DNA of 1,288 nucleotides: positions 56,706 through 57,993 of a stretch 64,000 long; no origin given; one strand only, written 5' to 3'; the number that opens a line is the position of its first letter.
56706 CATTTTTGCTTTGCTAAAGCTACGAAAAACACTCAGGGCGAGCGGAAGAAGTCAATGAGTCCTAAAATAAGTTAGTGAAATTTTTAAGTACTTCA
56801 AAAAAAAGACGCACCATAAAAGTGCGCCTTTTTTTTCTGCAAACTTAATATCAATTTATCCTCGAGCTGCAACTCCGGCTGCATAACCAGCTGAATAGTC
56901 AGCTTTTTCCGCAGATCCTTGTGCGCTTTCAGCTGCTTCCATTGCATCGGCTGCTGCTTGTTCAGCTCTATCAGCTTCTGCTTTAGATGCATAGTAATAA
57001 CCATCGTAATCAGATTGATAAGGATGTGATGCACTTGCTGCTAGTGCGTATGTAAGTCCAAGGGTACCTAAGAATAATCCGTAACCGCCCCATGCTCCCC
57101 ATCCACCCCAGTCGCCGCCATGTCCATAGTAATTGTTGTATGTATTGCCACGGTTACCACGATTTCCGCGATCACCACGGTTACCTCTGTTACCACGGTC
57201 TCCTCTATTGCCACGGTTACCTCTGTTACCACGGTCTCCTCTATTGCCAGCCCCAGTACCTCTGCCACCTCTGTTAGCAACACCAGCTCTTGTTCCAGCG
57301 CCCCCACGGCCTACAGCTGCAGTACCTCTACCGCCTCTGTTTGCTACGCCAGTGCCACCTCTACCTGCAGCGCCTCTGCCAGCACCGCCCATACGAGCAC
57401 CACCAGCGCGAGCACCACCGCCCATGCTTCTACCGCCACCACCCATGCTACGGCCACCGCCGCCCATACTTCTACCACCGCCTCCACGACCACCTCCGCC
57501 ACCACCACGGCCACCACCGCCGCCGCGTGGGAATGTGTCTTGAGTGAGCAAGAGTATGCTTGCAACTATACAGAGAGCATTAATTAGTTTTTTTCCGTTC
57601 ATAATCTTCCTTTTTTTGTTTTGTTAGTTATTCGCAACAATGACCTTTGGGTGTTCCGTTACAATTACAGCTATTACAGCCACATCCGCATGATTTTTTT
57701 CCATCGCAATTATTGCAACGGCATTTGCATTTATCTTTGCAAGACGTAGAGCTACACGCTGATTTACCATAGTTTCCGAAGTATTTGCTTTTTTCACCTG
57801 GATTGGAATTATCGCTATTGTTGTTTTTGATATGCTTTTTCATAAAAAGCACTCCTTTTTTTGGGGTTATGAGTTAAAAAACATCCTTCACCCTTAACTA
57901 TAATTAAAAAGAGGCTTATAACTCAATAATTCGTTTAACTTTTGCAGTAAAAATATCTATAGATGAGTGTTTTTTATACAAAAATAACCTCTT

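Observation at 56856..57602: GC-rich island encoding an exported RGG/Gly-Arg repeat protein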

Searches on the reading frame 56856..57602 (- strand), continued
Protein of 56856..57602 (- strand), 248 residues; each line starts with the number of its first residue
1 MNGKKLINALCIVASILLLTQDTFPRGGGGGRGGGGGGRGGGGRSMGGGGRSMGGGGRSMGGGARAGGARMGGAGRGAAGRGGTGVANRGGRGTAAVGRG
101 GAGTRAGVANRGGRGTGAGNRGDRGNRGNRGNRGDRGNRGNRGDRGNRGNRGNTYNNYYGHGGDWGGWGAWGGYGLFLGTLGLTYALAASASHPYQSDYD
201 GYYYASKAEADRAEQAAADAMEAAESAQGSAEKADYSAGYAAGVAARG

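Call 53: find_encoding_contigs(protein=P0167, flank=6000, max_places=2)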
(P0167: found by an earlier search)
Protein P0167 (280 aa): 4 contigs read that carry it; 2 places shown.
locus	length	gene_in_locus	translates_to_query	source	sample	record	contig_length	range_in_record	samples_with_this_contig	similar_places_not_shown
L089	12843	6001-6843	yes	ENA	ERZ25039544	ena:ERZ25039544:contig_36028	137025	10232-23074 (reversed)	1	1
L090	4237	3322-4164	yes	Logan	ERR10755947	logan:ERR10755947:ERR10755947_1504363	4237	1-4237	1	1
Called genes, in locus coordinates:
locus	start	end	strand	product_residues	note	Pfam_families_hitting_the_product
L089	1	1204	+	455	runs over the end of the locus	PF00772:DnaB, PF03796:DnaB_C, PF13481:AAA_25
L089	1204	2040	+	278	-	PF02075:RuvC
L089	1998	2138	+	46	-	-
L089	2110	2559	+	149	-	-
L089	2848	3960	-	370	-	PF02463:SMC_N, PF13175:AAA_15, PF13476:AAA_23, PF13304:AAA_21 (weak)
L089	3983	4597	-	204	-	PF02767:DNA_pol3_beta_2 (weak), PF02768:DNA_pol3_beta_3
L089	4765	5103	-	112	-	PF00712:DNA_pol3_beta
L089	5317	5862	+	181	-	-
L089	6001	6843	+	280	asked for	-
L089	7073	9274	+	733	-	PF01735:PLA2_B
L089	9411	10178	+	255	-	PF08719:NADAR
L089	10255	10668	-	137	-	PF08570:DUF1761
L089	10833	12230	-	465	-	-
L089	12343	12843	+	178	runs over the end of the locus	PF02559:CarD_TRCF_RID, PF21095:CarD_C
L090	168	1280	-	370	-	PF02463:SMC_N, PF13175:AAA_15, PF13476:AAA_23, PF13304:AAA_21 (weak)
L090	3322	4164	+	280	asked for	-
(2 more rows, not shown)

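Call 54: find_encoding_contigs(protein=P0117, flank=6000, max_places=2)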
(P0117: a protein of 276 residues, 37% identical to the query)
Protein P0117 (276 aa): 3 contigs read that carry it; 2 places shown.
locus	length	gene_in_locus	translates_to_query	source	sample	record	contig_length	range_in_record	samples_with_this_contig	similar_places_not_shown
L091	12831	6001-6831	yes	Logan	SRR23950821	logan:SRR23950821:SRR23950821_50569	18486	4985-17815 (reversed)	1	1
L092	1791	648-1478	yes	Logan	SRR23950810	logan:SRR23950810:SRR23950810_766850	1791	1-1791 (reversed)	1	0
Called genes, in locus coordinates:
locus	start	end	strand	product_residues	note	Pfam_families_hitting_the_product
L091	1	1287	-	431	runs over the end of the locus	PF05195:AMP_N, PF00557:Peptidase_M24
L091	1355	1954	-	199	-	PF01751:Toprim (weak), PF13662:Toprim_4, PF21175:RecR_C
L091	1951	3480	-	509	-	PF14849:YidC_periplas, PF02096:60KD_IMP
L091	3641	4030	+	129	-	PF00376:MerR (weak), PF13411:MerR_1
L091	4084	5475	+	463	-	PF01225:Mur_ligase, PF08245:Mur_ligase_M, PF02875:Mur_ligase_C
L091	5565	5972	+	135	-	-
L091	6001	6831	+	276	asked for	-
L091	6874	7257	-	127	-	-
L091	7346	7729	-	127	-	PF01245:Ribosomal_L19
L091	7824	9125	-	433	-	PF01746:tRNA_m1G_MT, PF09936:Methyltrn_RNA_4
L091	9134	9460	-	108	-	PF00886:Ribosomal_S16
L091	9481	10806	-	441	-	PF02881:SRP54_N, PF00448:SRP54, PF13401:AAA_22 (faint), PF02978:SRP_SPB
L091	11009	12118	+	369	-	PF13167:GTP-bdg_N, PF16360:GTP-bdg_M, PF03193:RsgA_GTPase (faint), PF01926:MMR_HSR1, PF02421:FeoB_N (weak)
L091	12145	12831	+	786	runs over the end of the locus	PF00580:UvrD-helicase, PF13245:AAA_19, PF13604:AAA_30 (faint), PF01443:Viral_helicase1 (faint), PF13361:UvrD_C, PF13538:UvrD_C_2 (weak)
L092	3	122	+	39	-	?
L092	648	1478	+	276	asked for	-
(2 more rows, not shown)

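Call 60: search_solved_structures(query=window:56856-57602:-, max_evalue=1)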
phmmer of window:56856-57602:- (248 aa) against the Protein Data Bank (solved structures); distinct sequences matched with E-value up to 1: 33.
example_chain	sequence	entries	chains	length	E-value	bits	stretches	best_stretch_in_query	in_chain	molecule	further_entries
9wxp_DB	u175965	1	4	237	2.2e-05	27.3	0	98-153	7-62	Collagen alpha-2(V) chain preproprotein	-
9wxp_BJ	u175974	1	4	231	4.2e-05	26.4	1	118-154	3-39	Collagen alpha-1(IX) chain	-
9wxp_BK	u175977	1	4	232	0.00017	24.3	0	118-172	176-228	Collagen type IX alpha 2 chain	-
9wxp_BB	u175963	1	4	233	0.012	18.3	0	85-168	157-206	Collagen type V alpha 2 chain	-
9wxp_CL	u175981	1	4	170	0.012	18.3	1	95-172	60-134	Collagen alpha-3(IX) chain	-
9wxp_CB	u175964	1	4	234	0.014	18.1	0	110-162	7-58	Collagen type V alpha 2 chain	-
9wxp_AC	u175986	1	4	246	0.019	17.7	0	118-150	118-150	Collagen type XI alpha 1 chain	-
8yv3_A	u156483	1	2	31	0.025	17.3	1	122-149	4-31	Collagen alpha-1(I) chain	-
9llp_A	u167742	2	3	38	0.025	17.2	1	121-152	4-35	collagen heterotrimer chain A | ABC type heterotrimer collagen-like peptide chain A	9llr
3dmw_A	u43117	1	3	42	0.041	16.6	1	119-149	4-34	Collagen alpha-1(III) chain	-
9llr_B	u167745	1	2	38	0.045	16.4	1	119-153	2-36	ABC type heterotrimer collagen-like peptide chain B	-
9wxp_CA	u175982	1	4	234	0.045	16.4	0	108-154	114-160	Fibrillar collagen NC1 domain-containing protein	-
9wxp_BC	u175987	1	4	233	0.056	16.1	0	118-155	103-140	Collagen type XI alpha 1 chain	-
9llo_B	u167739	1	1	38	0.065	15.9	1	119-150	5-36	collagen-like peptide chain B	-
9wxp_BA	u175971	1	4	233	0.065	15.9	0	110-152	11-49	Fibrillar collagen NC1 domain-containing protein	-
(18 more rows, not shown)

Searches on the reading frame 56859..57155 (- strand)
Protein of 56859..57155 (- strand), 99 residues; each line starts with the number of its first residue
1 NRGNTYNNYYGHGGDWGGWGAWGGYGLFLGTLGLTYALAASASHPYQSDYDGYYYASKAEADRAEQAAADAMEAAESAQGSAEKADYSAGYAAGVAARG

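Call 17: find_homologous_proteins(query=window:56859-57155:-, max_evalue=1)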
Query seq(99 aa) (99 aa): 3 proteins with E <= 1 among 20 candidates.
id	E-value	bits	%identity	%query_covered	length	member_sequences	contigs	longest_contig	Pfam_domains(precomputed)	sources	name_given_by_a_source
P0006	1.3e-27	114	75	68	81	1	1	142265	-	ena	-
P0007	5.4e-23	99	76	73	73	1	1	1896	-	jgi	jgi:hypothetical protein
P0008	3.3e-13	68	73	60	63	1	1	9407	-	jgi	jgi:hypothetical protein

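Call 19: find_encoding_contigs(protein=P0006, flank=8000, max_places=4)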
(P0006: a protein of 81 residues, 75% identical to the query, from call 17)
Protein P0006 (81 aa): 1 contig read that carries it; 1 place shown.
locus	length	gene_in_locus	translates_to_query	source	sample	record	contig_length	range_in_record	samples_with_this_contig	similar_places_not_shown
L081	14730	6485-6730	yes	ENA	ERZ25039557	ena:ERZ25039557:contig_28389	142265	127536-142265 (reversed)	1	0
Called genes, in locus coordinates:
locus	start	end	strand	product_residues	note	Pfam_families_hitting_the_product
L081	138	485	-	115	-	PF00481:PP2C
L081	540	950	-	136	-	PF00481:PP2C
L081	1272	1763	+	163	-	PF00583:Acetyltransf_1, PF13508:Acetyltransf_7 (weak), PF14542:Acetyltransf_CG (weak)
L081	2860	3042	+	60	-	-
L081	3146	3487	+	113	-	PF00009:GTP_EFTU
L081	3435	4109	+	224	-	PF00009:GTP_EFTU, PF03144:GTP_EFTU_D2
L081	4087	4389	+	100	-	-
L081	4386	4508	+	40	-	PF00679:EFG_C (weak)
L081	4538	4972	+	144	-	PF00679:EFG_C (weak), PF06421:LepA_C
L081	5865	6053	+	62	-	-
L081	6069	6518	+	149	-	-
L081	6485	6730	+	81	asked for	-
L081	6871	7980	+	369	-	PF27233:MJ0711_N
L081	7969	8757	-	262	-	-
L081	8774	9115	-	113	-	-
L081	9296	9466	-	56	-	PF01025:GrpE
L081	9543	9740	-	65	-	PF01025:GrpE (weak)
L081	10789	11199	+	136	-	-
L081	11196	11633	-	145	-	-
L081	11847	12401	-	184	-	PF00436:SSB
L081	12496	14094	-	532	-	PF08637:NCA2 (weak)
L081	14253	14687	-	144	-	-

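Call 24: find_encoding_contigs(protein=P0007, flank=8000, max_places=4)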
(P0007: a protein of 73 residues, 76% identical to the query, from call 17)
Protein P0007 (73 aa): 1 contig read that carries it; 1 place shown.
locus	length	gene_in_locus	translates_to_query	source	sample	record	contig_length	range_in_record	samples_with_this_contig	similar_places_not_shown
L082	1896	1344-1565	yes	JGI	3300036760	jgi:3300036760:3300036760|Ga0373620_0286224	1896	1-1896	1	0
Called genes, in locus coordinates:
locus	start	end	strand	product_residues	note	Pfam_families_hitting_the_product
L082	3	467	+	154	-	?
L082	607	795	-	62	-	-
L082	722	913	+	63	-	-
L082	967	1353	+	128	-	-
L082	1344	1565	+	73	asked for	-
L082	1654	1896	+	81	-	?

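Call 25: find_encoding_contigs(protein=P0008, flank=8000, max_places=4)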
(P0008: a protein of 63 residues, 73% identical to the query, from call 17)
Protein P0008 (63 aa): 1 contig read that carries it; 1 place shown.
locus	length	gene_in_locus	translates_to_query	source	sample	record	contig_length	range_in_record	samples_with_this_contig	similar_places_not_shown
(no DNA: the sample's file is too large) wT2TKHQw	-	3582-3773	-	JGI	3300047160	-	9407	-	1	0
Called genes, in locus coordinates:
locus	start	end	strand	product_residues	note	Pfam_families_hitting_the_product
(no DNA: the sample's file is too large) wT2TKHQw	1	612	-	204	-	?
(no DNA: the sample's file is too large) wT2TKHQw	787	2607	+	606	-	PF00009:GTP_EFTU, PF03144:GTP_EFTU_D2, PF00679:EFG_C, PF06421:LepA_C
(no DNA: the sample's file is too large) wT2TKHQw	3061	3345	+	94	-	-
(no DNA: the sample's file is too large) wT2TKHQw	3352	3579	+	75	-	-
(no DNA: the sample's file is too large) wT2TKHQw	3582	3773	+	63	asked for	-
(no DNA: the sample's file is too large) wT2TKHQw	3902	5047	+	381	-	PF27233:MJ0711_N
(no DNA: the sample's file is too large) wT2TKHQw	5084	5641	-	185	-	PF01025:GrpE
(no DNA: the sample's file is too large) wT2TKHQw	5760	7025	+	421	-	-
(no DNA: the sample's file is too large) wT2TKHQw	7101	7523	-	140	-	-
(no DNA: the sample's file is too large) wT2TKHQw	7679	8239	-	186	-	PF00436:SSB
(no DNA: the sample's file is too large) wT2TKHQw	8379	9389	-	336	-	PF08637:NCA2 (faint)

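Call 33: find_homologous_proteins(query=A2, max_evalue=1)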
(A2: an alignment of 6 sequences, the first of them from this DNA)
Query A2 (6 sequences) (96 aa, profile of the alignment): 8 proteins with E <= 1 among 8000 candidates.
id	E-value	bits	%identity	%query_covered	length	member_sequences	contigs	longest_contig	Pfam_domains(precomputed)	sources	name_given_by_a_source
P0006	1.1e-33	133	75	70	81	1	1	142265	-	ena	-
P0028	4.4e-30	122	35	67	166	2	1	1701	-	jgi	jgi:hypothetical protein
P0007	1.3e-28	117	76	75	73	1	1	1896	-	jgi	jgi:hypothetical protein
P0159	1.1e-25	108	63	75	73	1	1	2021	-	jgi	jgi:hypothetical protein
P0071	6.5e-21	93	51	70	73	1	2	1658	-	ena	-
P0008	8.2e-19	86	73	61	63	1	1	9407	-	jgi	jgi:hypothetical protein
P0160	7.5e-15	73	56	28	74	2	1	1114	-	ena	-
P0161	1.1e-14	73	67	60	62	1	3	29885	-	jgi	jgi:hypothetical protein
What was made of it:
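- Tried and rejected: The C-terminal module had to be searched alone (calls 17, 33).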

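Call 34: find_encoding_contigs(protein=P0161, flank=8000, max_places=3)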
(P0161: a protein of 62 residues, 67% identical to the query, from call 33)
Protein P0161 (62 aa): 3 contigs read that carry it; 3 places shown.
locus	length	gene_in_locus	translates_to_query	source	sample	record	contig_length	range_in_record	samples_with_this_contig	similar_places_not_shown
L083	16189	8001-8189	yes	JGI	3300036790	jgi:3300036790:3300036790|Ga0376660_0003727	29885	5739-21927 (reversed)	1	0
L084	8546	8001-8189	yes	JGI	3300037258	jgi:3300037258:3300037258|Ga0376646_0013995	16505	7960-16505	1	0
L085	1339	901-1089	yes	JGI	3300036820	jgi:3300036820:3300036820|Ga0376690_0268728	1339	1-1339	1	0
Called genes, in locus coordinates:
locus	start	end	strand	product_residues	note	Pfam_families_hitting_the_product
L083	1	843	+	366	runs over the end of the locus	PF01145:Band_7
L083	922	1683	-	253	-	-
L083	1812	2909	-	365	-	PF00481:PP2C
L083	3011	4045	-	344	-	-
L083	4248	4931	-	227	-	-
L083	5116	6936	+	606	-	PF00009:GTP_EFTU, PF03144:GTP_EFTU_D2, PF00679:EFG_C, PF06421:LepA_C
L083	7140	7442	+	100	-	-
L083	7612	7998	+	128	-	-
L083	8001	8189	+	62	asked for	-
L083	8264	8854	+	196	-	-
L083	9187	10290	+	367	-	PF27233:MJ0711_N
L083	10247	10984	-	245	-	PF08713:DNA_alkylation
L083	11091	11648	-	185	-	PF01025:GrpE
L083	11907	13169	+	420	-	-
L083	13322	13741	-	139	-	-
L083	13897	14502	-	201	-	PF00436:SSB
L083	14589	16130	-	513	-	-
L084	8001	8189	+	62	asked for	-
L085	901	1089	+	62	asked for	-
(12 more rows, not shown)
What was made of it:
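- Gene callers disagree and split the gene in most metagenome contigs (calls 19, 24, 25, 34).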

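Call 36: find_encoding_contigs(protein=P0159, flank=8000, max_places=3)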
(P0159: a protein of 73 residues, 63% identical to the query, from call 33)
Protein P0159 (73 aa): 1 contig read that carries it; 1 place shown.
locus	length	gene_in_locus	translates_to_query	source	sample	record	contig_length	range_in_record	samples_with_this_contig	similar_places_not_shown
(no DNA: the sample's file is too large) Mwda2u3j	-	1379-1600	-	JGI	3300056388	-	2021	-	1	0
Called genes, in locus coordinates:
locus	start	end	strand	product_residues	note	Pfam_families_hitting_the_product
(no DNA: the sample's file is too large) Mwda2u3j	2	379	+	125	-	?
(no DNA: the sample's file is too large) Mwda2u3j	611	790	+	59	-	-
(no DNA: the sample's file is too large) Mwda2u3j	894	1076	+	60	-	-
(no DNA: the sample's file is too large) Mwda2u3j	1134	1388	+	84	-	-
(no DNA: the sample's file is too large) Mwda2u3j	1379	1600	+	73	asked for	-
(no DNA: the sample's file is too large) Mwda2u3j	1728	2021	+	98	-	?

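Call 61: find_related_loci(query=A2, collection=metagenome_contigs, flank=3000)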
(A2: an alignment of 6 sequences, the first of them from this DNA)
Query A2 (96 aa) in metagenome_contigs; peptide patterns used: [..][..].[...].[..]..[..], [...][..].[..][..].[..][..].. (x = any residue, [..] = any of these).
600 stretches matched a pattern (row limit reached: there are more); 2 encode a relative of the query (tblastn E <= 1e-3); 2 distinct loci.
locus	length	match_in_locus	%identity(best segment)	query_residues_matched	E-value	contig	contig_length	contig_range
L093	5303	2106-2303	42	21-86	2e-10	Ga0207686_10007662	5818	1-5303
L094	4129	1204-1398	42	22-86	1e-9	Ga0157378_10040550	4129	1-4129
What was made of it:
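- Tried and rejected: It added only two loci (call 61).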

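Call 71: search_solved_structures(query=A2, max_evalue=10)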
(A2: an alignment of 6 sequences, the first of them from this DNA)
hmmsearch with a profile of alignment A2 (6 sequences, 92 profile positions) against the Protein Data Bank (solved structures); distinct sequences matched with E-value up to 10: 12.
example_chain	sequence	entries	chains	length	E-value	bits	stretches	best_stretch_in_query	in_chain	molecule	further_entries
1psm_A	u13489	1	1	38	0.32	14.9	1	47-78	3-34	SPAM-H1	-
9eho_BB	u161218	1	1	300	0.38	14.6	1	33-73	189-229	Small ribosomal subunit protein uS2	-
7oyc_A2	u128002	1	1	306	0.69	13.8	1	30-83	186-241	40S ribosomal protein SA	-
8e0n_A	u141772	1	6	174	1.2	13.1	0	57-85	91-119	BGL18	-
4ujc_CA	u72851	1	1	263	1.6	12.7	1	29-73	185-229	40S RIBOSOMAL PROTEIN US2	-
8e0o_C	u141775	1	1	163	1.6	12.7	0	58-83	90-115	hetBGL03-15-18c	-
9r1j_A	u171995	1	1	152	1.7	12.5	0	33-76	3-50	sc-apCC-4-NR-1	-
8e0o_B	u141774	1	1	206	1.9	12.4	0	57-84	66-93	hetBGL03-15-18b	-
5eqd_A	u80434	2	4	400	2.1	12.3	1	37-72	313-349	UDP-galactopyranose mutase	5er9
5f3r_A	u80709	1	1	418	2.3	12.2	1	37-72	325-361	UDP-galactopyranose mutase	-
9tz4_A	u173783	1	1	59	2.6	12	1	45-82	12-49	Major outer membrane lipoprotein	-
6xr2_A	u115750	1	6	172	4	11.3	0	57-83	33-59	dTor_3x57R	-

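Call 72: search_protein_families(library=pfam, alignment_id=A2, max_evalue=5)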
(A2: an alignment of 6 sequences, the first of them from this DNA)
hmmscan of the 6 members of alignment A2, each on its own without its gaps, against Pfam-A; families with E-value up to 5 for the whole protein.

A. member 1, seq(96 aa): 1 family
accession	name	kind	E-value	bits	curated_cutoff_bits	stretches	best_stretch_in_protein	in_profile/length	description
PF11839.13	Alanine_zipper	-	1.4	9.7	23.1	1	56-84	22-50/69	Alanine-zipper, major outer membrane lipoprotein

B. families by the number of members that match (of 6 scanned): 5 families
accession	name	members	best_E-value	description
PF11839.13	Alanine_zipper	5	0.011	Alanine-zipper, major outer membrane lipoprotein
PF24596.1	DUF7620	1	0.0039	Family of unknown function (DUF7620)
PF19553.4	DUF6076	1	0.084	Family of unknown function (DUF6076)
PF24445.1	DUF7564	1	0.48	Family of unknown function (DUF7564)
PF06682.17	SARAF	1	0.84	SOCE-associated regulatory factor of calcium homoeostasis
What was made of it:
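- On Lpp/OprI alanine-zipper lipoproteins: PF11839 gives best E 0.011, and 9.7 bits against a 23.1-bit cut-off for the window protein (call 72).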

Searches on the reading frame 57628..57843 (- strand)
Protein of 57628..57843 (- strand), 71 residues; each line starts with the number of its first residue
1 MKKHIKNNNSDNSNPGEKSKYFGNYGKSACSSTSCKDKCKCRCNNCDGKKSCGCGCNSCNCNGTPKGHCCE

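Call 6: search_protein_families(library=pfam, proteins=[window:57628-57843:-], max_evalue=0.1)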
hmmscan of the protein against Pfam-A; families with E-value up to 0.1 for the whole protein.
window:57628-57843:- (71 aa): 0 families

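Call 23: search_protein_families(library=pfam, proteins=[window:57628-57843:-], max_evalue=1)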
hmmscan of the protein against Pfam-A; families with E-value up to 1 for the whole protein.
window:57628-57843:- (71 aa): 0 families

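Call 40: search_protein_families(library=ncbifam, proteins=[window:57628-57843:-], max_evalue=1)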
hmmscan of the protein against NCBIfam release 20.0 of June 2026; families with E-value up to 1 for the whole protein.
window:57628-57843:- (71 aa): 0 families

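Call 59: search_solved_structures(query=window:57628-57843:-, max_evalue=10)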
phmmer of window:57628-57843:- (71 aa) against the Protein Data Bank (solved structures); distinct sequences matched with E-value up to 10: 1.
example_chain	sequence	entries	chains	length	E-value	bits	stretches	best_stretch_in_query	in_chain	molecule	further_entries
21nr_A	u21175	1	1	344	0.0061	20.7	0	25-49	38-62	TLP-IPT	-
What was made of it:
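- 57628..57843 (-): Upstream partner gene: a 71-aa Cys-rich protein (13 Cys) with no signal peptide. An AGGAG site lies 8 nt before its ATG, and a 25-nt spacer separates it from the RGG gene. No family match was found (calls 6, 23, 40, 59).
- On Metallothionein (for the upstream partner): No Pfam, NCBIfam or PDB match (calls 6, 23, 40, 59).
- No metallothionein or metal-binding family match (calls 6, 23, 40, 59).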
